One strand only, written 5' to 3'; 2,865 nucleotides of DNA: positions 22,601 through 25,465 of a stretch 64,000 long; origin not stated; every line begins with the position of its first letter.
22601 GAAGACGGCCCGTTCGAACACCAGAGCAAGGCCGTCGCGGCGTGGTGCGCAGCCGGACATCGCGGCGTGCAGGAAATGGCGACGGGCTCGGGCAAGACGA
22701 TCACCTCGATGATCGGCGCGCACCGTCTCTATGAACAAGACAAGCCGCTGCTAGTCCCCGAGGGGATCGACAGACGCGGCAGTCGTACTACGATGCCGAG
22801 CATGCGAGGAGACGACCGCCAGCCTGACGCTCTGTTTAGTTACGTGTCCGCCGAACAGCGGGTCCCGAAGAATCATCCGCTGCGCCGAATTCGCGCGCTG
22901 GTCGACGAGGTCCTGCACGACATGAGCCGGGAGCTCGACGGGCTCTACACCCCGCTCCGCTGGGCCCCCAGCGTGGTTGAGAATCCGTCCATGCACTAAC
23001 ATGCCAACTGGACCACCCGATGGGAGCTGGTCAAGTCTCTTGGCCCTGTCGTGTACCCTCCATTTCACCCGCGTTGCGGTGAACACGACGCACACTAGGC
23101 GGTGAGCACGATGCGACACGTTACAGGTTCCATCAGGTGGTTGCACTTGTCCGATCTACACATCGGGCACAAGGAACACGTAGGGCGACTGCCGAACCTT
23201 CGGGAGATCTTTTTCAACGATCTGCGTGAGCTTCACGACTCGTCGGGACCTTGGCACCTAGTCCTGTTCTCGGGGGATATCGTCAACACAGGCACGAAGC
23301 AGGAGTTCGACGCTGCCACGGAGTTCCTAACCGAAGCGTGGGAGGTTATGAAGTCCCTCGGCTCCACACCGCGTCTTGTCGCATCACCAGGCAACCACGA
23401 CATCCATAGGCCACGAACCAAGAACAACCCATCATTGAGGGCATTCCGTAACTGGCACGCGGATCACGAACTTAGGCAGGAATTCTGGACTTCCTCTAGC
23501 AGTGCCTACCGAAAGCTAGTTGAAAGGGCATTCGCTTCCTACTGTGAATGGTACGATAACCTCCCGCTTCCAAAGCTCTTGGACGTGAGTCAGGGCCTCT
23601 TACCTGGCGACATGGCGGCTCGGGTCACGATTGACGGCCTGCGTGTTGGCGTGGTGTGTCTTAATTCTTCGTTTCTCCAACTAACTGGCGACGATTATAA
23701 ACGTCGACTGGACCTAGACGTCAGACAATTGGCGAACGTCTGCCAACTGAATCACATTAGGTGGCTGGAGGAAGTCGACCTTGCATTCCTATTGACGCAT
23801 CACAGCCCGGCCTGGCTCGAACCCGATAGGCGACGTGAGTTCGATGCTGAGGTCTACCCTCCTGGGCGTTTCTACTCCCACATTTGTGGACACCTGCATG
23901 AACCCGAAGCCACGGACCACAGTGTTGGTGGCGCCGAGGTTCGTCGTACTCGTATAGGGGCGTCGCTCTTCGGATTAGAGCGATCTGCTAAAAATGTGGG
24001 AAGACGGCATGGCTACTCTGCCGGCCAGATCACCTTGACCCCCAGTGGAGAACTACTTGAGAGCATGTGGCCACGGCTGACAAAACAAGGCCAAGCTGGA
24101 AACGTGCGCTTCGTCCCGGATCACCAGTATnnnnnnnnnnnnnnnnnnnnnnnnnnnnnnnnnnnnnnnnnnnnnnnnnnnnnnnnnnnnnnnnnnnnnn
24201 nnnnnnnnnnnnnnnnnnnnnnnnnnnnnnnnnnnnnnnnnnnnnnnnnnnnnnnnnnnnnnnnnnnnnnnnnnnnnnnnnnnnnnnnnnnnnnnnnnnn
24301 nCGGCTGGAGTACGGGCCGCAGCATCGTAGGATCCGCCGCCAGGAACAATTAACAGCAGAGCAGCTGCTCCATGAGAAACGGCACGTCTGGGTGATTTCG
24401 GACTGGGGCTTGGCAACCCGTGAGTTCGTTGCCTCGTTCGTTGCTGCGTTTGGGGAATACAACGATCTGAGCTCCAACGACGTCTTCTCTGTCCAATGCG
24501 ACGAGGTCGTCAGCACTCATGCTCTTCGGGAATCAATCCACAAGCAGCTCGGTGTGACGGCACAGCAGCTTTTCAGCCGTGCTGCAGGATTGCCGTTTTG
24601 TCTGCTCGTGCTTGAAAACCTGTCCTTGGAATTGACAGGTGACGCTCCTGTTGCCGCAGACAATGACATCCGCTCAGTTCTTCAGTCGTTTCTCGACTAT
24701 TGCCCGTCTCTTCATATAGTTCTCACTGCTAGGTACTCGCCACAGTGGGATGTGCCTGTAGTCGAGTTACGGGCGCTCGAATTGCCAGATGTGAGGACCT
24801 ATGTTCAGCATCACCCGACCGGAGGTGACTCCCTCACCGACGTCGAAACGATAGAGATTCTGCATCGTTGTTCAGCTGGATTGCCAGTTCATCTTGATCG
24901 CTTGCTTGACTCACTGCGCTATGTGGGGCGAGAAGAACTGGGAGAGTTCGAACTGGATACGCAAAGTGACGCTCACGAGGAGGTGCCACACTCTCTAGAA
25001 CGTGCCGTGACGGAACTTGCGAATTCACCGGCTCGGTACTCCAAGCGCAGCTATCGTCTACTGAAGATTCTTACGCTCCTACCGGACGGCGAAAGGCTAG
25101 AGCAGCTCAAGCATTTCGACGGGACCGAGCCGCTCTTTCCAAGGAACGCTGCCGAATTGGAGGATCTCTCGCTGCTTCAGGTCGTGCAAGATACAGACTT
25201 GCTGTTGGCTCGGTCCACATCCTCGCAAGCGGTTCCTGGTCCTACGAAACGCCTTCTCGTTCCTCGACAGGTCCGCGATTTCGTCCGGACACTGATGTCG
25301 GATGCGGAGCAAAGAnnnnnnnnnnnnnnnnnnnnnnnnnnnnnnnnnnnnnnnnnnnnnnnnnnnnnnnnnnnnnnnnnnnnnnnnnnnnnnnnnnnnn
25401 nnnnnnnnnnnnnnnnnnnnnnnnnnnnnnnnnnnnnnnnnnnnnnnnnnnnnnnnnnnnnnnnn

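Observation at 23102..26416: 1104-aa metallophosphoesterase fused to a degenerate STAND-like/TPR region in an AT-rich insert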

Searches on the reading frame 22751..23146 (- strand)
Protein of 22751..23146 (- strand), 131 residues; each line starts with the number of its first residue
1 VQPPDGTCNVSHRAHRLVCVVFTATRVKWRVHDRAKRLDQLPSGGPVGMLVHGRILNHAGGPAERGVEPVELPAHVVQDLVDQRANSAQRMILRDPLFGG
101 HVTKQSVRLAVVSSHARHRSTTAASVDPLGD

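Call 9: search_protein_families(library=pfam, proteins=[window:22751-23146:-], max_evalue=0.01)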
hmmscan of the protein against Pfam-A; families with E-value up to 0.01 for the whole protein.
window:22751-23146:- (131 aa): 0 families

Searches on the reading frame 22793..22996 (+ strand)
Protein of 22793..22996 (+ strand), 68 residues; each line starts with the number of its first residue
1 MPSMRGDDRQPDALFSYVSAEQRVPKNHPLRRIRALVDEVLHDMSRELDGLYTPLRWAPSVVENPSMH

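Call 78: search_protein_families(library=pfam, proteins=[window:22793-22996:+], max_evalue=0.1)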
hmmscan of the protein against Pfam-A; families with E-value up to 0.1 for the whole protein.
window:22793-22996:+ (68 aa): 0 families

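Call 79: search_dna_similar(query=window:22793-22996:+, collection=plasmids, mode=protein, max_rows=8, max_evalue=0.001)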
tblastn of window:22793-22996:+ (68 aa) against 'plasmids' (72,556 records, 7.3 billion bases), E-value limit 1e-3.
Records with a match: 283; places in all: 404; records where one place covers at least 80% of the query: 20.
Best place of each record, by identity: 60-80% 12; <60% 271.
By first word of the organism name: Sinorhizobium 69; Burkholderia 55; Rhizobium 27; Bradyrhizobium 23; Azospirillum 17; Paracoccus 10; Pseudomonas 5; Acidithiobacillus 5; Skermanella 4; Mesorhizobium 4; and 43 more.
By predicted mobility (MOB-suite, as given by PLSDB): conjugative 130; mobilizable 78; non-mobilizable 75.
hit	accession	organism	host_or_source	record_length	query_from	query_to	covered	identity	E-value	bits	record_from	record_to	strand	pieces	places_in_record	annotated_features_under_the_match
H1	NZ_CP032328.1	Azospirillum argentinense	soil sample,Agricultural field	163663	3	55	78%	60.4%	1e-12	67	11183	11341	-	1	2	IS5 family transposase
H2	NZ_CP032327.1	Azospirillum argentinense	soil sample,Agricultural field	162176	3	55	78%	60.4%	1e-12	67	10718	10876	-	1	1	IS5 family transposase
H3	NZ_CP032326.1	Azospirillum argentinense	soil sample,Agricultural field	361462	3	55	78%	60.4%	1e-12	67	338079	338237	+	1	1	IS5 family transposase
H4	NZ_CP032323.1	Azospirillum argentinense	soil sample,Agricultural field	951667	3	55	78%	60.4%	1e-12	67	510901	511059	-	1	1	IS5 family transposase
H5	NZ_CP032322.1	Azospirillum argentinense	soil sample,Agricultural field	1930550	3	55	78%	60.4%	1e-12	67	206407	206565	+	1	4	record has no annotation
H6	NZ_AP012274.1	Thiolapillus brandeum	-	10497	3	55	78%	60.4%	3e-11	63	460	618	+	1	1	IS5 family transposase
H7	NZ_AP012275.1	Thiolapillus brandeum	-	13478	3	55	78%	60.4%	3e-11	63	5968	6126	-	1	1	none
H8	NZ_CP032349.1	Azospirillum brasilense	soil sample,Agricultural field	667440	3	55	78%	58.5%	4e-13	69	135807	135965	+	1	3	IS5 family transposase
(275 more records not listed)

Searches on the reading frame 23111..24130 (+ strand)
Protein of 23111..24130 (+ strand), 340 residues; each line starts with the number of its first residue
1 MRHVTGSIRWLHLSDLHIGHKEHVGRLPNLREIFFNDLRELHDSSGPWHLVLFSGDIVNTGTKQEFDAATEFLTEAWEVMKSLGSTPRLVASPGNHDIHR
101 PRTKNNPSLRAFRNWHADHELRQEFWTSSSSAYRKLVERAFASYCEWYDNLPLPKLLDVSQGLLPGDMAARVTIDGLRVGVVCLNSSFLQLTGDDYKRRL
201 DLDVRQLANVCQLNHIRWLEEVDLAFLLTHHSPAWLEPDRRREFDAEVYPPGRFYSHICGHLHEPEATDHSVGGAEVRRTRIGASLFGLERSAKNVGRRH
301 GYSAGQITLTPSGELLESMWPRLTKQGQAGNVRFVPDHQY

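Call 57: search_solved_structures(query=window:23111-24130:+, max_evalue=1, show_alignments=1)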
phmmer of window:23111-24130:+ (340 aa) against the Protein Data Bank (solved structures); distinct sequences matched with E-value up to 1: 2.
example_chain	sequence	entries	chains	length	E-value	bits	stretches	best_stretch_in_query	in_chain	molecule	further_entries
1k3v_A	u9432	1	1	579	0.095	14.8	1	44-104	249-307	capsid protein VP2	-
6nf9_A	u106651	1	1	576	0.29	13.2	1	44-96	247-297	Mus Spretus Endogenous Viral Element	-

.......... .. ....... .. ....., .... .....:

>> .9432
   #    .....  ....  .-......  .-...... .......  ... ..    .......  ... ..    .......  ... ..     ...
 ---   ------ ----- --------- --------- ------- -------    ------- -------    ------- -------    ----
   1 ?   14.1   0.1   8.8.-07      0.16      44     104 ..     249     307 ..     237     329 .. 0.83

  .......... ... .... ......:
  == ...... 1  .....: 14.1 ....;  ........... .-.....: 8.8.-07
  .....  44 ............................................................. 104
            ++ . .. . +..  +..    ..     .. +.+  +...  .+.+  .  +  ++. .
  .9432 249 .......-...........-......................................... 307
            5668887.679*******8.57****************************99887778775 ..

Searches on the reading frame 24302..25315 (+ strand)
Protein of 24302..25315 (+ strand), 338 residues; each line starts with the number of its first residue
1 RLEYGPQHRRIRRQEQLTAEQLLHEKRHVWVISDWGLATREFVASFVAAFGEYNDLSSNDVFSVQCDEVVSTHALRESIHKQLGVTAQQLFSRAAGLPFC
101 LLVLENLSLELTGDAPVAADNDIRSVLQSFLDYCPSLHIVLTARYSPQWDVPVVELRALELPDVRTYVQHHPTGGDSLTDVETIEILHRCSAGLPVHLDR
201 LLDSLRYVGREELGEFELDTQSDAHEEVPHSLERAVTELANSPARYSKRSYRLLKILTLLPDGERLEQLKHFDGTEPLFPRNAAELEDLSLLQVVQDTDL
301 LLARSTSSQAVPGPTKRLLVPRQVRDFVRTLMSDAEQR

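Call 19: search_solved_structures(query=A2, max_evalue=10, show_alignments=3)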
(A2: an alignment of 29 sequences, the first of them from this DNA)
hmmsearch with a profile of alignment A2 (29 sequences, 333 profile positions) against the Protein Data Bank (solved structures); distinct sequences matched with E-value up to 10: 7.
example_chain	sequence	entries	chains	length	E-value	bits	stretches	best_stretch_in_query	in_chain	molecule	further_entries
6mfv_A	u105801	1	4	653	0.026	16.4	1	130-203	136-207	tetratricopeptide repeat sensor PH0952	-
8i3f_A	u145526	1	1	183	0.79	11.5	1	169-239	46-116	Chromatin modification-related protein EAF3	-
8i3g_A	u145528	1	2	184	0.8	11.5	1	169-239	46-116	Chromatin modification-related protein EAF3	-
2ckx_A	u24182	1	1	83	1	11.1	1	148-199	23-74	TELOMERE BINDING PROTEIN TBP1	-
2cx6_A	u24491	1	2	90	1.1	11.1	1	56-84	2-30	Hypothetical protein yhcO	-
2qhb_A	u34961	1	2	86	1.2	10.9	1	148-199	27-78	Telomere binding protein TBP1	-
5f4c_A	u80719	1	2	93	1.3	10.9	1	53-88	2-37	Putative cytoplasmic protein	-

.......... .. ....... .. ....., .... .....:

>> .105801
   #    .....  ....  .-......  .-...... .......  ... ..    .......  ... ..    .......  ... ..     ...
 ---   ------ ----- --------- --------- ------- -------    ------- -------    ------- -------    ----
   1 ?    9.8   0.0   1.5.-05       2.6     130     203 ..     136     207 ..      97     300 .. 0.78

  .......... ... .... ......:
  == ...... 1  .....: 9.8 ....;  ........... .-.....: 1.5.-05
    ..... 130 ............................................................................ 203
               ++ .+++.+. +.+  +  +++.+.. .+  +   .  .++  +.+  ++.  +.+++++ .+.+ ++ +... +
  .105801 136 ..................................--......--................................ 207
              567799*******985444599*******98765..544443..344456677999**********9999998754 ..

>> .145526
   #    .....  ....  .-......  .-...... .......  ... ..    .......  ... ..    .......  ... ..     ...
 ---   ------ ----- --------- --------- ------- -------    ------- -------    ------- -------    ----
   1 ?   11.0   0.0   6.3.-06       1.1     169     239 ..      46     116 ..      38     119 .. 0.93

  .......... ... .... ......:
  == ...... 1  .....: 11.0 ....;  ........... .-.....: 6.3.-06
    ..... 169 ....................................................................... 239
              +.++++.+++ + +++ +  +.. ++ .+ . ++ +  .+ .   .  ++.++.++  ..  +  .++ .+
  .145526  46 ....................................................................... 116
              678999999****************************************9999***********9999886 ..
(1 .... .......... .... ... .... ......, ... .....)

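Call 27: predict_structure(alignment_id=A2)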
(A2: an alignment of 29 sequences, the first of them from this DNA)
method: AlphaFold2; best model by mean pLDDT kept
length: 338 residues; sequences in the alignment: 29
mean_pLDDT: 85.2   pTM: 0.80
mean pLDDT of the five models: 85.2, 84.9, 83.8, 83.2, 81.4
residues with pLDDT >= 90: 176; 70-90: 122; 50-70: 17; < 50: 23
segments of 3 or more residues with pLDDT < 50: 218-225, 299-311
pLDDT, mean of each block of 10 residues (from residue 1): 87 95 94 91 94 87 90 92 92 90 90 61 87 93 87 92 96 91 91 89 84 61 58 89 92 93 88 86 90 75 43 75 88 88
secondary structure, 60 per line:
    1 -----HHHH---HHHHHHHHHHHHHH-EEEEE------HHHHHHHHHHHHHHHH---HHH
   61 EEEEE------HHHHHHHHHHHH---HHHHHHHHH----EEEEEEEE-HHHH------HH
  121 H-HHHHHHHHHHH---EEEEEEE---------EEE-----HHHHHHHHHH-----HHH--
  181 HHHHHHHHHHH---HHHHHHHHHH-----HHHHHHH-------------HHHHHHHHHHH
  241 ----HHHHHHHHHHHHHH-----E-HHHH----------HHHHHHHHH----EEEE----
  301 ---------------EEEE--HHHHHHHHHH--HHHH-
elements in order: H6-9 H13-26 E28-32 H39-54 E61-65 H72-83 H87-95 E100-107 H109-112 H123-133 E137-143 E153-155 H161-170 H181-191 H195-204 H210-216 H230-240 H245-258 H266-269 H280-288 E293-296 E316-319 H322-331 H334-337

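Call 31: fold_search(model_id=the predicted structure, library=pdb)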
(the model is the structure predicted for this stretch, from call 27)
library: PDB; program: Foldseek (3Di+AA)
matches with E <= 10: 1225; with E <= 0.001: 216
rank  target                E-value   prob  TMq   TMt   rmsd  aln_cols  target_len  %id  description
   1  8jo0_A                3.1e-08  1.00  0.58  0.52   6.6       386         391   10  The Cryo-EM structure of a heptameric CED-4/CED-3 catalytic complex (released 2023-06-28)
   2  8jns_D                1.0e-07  1.00  0.55  0.49   7.9       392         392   12  cryo-EM structure of a CED-4 hexamer (released 2023-06-28)
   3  7tji_I                1.7e-07  1.00  0.39  0.36  16.4       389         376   13  S. cerevisiae ORC bound to 84 bp ARS1 DNA and Cdc6 (state 2) with flexible Orc6 N-terminal domain (released 2022-10-05)
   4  8jol_B                2.3e-07  1.00  0.57  0.42   7.2       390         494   12  cryo-EM structure of the CED-4/CED-3 holoenzyme (released 2023-06-28)
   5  4m9s_A                2.8e-07  1.00  0.58  0.41   7.3       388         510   13  crystal structure of CED-4 bound CED-3 fragment (released 2013-10-23)
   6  2qen                  3.8e-07  1.00  0.56  0.54   7.2       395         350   12  The walker-type atpase paby2304 of pyrococcus abyssi (released 2008-07-01)
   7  3j2t_A                3.8e-07  1.00  0.50  0.19   7.3       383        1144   13  An improved model of the human apoptosome (released 2013-04-10)
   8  3sfz                  5.0e-07  1.00  0.42  0.15  15.6       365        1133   13  Crystal structure of full-length murine Apaf-1 (released 2011-08-24)
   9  8s0e_G                9.9e-07  1.00  0.35  0.35  15.2       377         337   10  H. sapiens OCCM bound to double stranded DNA (released 2024-10-02)
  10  7tjh_I                1.2e-06  1.00  0.36  0.33  16.6       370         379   13  S. cerevisiae ORC bound to 84 bp ARS1 DNA and Cdc6 (state 1) with flexible Orc6 N-terminal domain (released 2022-10-05)
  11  3lqq_A                1.6e-06  1.00  0.50  0.36   8.5       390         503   12  Structure of the CED-4 Apoptosome (released 2010-04-28)
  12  2a5y_C                1.6e-06  1.00  0.59  0.54   7.1       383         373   11  Structure of a CED-4/CED-9 complex (released 2005-10-11)
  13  9bcx_I                2.3e-06  1.00  0.33  0.32  16.4       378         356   14  Cryo-EM structure of the S. cerevisiae ORC-Cdc6-Mcm2-7-DNA complex with a fully closed Mcm2-Mcm5 DNA entry gate (released 2025-01-01)
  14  4xgc_A                2.7e-06  1.00  0.37  0.40  12.7       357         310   12  Crystal structure of the eukaryotic origin recognition complex (released 2015-04-01)
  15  7tjj_I                2.9e-06  1.00  0.40  0.37  16.6       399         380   12  S. cerevisiae ORC bound to 84 bp ARS1 DNA and Cdc6 (state 1) with docked Orc6 N-terminal domain (released 2022-10-05)
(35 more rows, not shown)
